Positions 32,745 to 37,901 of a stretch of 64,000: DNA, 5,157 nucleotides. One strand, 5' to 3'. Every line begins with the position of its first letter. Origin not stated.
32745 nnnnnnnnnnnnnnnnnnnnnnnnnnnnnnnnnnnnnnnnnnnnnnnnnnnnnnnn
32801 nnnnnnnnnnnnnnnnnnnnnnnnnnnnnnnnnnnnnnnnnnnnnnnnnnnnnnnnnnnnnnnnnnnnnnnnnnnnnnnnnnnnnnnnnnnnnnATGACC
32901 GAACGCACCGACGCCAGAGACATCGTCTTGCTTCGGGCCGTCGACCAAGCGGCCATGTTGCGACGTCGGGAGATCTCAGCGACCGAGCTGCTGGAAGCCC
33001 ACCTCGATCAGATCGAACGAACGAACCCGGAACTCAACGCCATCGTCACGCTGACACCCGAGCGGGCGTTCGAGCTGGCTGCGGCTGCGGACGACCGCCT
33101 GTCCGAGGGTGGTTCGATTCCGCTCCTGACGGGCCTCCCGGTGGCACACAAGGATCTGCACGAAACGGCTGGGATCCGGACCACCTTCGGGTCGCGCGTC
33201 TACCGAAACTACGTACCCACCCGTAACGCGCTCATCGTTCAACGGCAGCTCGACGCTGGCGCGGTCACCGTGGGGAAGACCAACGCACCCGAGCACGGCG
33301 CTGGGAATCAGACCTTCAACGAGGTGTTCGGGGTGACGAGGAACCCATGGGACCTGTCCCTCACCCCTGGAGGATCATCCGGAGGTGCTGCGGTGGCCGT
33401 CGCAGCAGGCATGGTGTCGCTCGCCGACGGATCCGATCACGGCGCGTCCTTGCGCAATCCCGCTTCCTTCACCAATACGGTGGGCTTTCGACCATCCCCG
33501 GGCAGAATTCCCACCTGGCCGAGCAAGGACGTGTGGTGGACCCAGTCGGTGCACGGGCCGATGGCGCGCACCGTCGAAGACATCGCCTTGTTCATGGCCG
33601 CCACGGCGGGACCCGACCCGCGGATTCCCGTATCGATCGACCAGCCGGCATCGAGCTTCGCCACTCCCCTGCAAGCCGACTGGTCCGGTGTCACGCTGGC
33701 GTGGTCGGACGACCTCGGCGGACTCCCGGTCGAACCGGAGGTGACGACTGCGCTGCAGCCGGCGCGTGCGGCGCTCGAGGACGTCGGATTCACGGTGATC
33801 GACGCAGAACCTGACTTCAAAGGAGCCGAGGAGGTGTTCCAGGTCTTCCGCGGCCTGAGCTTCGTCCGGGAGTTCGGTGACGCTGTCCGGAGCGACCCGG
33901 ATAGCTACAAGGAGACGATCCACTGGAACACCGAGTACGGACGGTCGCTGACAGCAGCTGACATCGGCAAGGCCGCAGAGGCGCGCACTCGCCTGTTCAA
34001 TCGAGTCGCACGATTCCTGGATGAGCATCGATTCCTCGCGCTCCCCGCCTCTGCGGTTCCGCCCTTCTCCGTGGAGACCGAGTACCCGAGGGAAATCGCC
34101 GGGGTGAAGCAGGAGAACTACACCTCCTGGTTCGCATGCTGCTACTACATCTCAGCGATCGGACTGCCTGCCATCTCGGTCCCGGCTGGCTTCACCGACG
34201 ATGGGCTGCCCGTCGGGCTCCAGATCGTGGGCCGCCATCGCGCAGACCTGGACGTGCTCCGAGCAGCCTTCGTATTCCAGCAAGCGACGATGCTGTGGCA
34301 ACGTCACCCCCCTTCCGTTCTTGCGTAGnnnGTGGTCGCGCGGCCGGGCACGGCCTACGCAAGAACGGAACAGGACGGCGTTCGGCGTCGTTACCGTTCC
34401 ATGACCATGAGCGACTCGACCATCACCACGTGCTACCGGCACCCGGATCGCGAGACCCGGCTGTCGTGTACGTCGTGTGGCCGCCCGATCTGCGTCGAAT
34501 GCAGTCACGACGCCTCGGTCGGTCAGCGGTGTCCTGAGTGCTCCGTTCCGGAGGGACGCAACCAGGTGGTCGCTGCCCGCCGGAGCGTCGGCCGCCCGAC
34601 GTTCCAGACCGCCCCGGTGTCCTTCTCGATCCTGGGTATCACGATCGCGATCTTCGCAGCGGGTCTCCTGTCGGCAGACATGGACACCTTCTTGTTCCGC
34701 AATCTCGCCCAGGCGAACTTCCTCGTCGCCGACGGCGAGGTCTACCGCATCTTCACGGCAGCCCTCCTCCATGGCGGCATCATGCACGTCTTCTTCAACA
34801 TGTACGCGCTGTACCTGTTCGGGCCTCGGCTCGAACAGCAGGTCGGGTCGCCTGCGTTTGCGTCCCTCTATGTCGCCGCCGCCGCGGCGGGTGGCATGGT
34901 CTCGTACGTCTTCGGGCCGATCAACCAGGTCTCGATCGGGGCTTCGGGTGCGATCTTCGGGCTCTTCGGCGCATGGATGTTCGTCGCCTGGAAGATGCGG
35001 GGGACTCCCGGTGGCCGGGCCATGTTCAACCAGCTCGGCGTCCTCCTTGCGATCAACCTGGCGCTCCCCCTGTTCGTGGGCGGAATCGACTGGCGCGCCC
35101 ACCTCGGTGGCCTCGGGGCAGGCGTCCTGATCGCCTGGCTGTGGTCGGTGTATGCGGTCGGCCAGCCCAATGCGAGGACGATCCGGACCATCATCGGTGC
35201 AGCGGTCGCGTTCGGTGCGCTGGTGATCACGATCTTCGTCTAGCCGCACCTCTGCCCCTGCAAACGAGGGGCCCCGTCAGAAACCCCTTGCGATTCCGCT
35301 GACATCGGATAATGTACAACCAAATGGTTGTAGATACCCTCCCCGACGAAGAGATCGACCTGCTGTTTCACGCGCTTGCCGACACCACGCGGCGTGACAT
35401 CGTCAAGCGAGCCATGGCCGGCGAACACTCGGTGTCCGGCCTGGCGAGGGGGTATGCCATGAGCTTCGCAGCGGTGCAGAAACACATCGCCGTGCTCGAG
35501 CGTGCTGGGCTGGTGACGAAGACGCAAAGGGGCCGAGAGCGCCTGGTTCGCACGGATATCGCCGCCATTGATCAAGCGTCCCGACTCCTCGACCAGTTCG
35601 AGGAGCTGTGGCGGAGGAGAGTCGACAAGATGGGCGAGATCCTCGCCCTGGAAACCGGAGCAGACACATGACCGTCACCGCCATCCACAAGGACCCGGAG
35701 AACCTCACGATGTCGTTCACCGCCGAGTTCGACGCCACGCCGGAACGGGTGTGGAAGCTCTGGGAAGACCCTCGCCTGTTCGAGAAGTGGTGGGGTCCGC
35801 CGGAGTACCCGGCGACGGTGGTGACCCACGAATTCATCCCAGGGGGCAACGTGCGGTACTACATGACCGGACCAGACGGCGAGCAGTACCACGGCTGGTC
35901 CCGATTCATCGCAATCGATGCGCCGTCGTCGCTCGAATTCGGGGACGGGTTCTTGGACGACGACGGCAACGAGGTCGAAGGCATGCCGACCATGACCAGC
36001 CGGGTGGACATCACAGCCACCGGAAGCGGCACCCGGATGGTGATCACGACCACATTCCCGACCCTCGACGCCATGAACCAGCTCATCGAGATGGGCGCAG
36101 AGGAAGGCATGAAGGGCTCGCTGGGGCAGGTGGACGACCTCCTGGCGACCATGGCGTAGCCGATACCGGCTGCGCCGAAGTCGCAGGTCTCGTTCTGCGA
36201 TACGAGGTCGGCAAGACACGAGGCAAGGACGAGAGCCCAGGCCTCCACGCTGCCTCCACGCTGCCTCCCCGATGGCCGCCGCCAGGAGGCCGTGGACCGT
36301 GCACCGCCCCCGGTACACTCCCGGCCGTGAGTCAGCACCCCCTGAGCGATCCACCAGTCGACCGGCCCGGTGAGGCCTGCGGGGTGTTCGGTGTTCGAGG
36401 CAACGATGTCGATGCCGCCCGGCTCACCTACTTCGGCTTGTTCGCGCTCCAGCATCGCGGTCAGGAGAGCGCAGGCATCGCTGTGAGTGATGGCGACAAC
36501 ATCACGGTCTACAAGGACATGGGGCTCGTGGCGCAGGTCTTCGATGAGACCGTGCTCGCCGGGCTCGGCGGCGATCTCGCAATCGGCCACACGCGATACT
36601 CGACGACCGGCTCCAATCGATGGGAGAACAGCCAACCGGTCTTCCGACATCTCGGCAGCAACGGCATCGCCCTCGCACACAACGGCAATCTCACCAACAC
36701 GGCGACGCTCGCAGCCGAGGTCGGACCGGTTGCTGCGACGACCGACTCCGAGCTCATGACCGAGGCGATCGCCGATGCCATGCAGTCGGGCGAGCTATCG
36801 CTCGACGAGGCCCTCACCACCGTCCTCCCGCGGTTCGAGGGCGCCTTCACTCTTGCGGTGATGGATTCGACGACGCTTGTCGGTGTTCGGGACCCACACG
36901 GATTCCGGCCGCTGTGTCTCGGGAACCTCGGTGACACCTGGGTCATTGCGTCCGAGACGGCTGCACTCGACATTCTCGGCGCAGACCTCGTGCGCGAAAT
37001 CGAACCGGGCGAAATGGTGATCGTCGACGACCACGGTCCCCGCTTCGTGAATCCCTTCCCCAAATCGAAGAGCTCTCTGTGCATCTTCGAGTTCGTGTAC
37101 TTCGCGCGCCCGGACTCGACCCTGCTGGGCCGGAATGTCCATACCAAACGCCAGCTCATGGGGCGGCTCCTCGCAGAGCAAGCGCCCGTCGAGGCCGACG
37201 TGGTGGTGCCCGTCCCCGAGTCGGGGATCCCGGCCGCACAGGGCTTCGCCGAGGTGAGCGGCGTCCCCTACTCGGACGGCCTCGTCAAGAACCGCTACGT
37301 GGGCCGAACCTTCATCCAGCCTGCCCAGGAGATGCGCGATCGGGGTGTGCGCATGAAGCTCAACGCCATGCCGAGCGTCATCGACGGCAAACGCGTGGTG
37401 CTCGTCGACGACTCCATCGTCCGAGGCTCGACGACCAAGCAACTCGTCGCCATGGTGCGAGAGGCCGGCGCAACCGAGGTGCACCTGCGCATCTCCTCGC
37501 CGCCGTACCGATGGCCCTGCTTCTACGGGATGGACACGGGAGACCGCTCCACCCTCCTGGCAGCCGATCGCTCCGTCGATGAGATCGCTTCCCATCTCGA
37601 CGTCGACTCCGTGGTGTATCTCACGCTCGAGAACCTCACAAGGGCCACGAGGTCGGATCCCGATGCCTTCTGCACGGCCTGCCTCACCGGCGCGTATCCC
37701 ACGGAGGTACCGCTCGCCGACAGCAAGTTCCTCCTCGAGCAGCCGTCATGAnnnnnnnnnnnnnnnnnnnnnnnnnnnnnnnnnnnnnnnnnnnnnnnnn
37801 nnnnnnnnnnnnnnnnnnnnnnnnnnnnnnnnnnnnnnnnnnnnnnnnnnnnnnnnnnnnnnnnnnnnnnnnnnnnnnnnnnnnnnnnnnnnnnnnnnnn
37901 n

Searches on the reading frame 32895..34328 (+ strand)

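Call 39: search_protein_families(library=pfam, proteins=[window:32895-34328:+], max_evalue=0.001)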
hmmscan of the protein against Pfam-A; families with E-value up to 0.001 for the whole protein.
window:32895-34328:+ (477 aa): 1 family
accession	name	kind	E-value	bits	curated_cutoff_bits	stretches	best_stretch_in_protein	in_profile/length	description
PF01425.27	Amidase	-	9.4e-96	322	27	1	31-454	1-444/445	Amidase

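Call 82: search_protein_families(library=ncbifam, proteins=[window:32895-34328:+], max_evalue=0.00001)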
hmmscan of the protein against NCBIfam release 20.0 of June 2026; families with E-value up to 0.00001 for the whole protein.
window:32895-34328:+ (477 aa): 26 families (the best 25 are shown)
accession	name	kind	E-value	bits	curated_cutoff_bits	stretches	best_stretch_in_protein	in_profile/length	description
NF005686.0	PRK07486.1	subfamily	2.6e-138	461.7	465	1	5-475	6-483/486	amidase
NF004815.0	PRK06169.1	equivalog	4.6e-105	351.9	506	1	8-472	5-466/471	amidase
NF005687.0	PRK07487.1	subfamily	4e-87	293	428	1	12-467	7-459/468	amidase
NF004717.0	PRK06061.1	equivalog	3.4e-83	280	498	1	15-473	19-474/483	amidase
NF004816.0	PRK06170.1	equivalog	1.5e-82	277.8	503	1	6-469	5-486/493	amidase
NF009119.0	PRK12470.1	equivalog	4.7e-78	263.3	498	1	6-473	2-460/462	amidase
NF005450.0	PRK07042.1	equivalog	1.2e-75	254.8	458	1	13-471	7-458/464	amidase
TIGR00132.1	gatA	equivalog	5.1e-67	226.6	481.1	2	20-305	3-285/466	Asp-tRNA(Asn)/Glu-tRNA(Gln) amidotransferase subunit GatA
NF005688.0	PRK07488.1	equivalog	2.1e-66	224.8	532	1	13-463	11-464/474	indoleacetamide hydrolase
NF006631.0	PRK09201.1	equivalog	9.1e-61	206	461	1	14-469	8-459/466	AtzE family amidohydrolase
TIGR02715.1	amido_AtzE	subfamily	4.1e-60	204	425.75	1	16-465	3-448/452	AtzE family amidohydrolase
NF006006.0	PRK08137.1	equivalog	6.7e-51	173.7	534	2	14-305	35-335/529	amidase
NF004766.0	PRK06102.1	equivalog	1.2e-49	169.6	559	1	26-462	21-448/455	amidase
NF005899.0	PRK07869.1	equivalog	4.1e-46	157.7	418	1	14-465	16-462/471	amidase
NF006043.0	PRK08186.1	subfamily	2.1e-45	155.2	487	1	20-467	14-450/600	allophanate hydrolase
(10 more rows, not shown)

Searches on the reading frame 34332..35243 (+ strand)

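Call 39: search_protein_families(library=pfam, proteins=[window:34332-35243:+], max_evalue=0.001)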
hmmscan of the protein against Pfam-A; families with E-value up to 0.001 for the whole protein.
window:34332-35243:+ (303 aa): 2 families
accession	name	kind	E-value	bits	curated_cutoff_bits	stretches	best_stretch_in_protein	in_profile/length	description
PF01694.28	Rhomboid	-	3e-33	115.5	22.6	1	135-272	2-141/143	Rhomboid domain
PF00643.29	zf-B_box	-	0.00015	22.2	24.1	1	32-58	4-30/42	B-box zinc finger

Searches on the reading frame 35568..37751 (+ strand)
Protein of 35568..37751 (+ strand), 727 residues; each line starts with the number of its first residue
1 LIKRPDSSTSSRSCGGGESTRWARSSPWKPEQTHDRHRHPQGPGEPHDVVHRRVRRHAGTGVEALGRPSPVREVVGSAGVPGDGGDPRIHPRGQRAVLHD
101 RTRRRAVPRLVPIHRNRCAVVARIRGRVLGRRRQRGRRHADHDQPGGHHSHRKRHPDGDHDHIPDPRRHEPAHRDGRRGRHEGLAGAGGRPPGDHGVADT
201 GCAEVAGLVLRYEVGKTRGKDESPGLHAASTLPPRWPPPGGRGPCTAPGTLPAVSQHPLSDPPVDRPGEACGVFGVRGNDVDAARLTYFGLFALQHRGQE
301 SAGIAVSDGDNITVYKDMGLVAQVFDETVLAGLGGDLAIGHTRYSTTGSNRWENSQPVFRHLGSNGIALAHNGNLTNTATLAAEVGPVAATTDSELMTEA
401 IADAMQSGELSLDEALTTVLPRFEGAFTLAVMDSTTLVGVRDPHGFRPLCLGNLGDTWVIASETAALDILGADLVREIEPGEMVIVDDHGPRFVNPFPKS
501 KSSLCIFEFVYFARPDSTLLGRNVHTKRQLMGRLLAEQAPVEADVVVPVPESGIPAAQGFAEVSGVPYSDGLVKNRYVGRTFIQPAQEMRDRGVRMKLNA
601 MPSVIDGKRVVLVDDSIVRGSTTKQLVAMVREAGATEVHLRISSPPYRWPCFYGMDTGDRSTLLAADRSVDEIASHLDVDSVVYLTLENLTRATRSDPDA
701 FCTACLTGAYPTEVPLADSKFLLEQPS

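Call 39: search_protein_families(library=pfam, proteins=[window:35568-37751:+], max_evalue=0.001)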
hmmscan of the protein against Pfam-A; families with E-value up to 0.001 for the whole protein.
window:35568-37751:+ (727 aa): 5 families
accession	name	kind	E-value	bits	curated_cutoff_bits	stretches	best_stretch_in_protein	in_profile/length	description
PF13522.11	GATase_6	-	4.5e-14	53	27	1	335-463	10-130/130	Glutamine amidotransferase domain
PF13537.11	GATase_7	-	3.6e-13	50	25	1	351-467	9-121/123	Glutamine amidotransferase domain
PF13230.11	GATase_4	-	9.2e-09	35.1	23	1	335-409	71-145/272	Glutamine amidotransferases class-II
PF00156.33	Pribosyltran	-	3.1e-08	33.5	26.3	1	536-640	24-120/158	Phosphoribosyl transferase domain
PF00310.26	GATase_2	-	1.6e-06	27.6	19.9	1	313-416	178-282/420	Glutamine amidotransferases class-II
